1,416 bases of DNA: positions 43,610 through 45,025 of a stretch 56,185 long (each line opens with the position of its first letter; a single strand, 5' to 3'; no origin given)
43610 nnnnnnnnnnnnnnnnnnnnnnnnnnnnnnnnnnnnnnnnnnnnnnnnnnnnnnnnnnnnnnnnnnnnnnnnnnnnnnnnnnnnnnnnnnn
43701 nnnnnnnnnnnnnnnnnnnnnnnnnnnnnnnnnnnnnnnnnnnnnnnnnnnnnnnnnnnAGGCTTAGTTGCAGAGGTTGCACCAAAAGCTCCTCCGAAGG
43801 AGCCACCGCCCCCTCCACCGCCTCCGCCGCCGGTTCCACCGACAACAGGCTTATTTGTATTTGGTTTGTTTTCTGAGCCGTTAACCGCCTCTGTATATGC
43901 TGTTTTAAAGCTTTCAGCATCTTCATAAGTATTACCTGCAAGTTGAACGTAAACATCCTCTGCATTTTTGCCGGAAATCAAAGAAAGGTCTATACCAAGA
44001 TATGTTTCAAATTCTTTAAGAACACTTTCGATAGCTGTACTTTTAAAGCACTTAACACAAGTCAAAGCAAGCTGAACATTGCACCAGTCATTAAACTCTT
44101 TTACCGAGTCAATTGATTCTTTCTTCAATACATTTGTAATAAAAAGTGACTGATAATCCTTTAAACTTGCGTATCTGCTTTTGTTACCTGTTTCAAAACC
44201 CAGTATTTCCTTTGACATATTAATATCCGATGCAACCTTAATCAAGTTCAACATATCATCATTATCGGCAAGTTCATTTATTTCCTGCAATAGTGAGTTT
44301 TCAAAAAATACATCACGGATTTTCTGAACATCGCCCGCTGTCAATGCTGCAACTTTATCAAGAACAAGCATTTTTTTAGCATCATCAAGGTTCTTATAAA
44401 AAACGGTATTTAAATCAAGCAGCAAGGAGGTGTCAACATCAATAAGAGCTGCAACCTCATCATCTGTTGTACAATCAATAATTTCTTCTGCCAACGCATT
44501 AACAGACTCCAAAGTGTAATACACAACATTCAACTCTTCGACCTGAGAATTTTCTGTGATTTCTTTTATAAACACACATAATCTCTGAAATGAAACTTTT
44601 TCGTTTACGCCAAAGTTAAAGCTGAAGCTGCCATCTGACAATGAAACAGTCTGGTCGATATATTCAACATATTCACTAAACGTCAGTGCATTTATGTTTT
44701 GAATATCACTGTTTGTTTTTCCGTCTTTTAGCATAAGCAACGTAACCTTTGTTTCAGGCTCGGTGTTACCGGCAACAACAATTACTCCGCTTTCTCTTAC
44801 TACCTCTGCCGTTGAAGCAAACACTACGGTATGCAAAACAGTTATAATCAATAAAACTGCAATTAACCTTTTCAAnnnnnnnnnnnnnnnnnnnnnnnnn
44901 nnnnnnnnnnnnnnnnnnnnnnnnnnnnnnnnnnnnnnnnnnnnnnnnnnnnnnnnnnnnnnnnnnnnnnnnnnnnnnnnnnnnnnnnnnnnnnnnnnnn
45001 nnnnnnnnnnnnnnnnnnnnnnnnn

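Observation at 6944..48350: Two back-to-back, architecturally parallel Gram-positive glycan-harvesting operons with very few recognisable catalytic modules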

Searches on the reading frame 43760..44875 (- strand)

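Call 76: search_protein_families(library=pfam, proteins=[window:43760-44875:-], max_evalue=1)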
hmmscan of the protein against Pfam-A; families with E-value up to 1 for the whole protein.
window:43760-44875:- (372 aa): 1 family
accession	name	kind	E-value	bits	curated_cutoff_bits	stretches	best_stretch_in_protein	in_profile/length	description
PF18892.5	DUF5651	-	0.51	10.7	27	1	258-278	3-23/53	Family of unknown function (DUF5651)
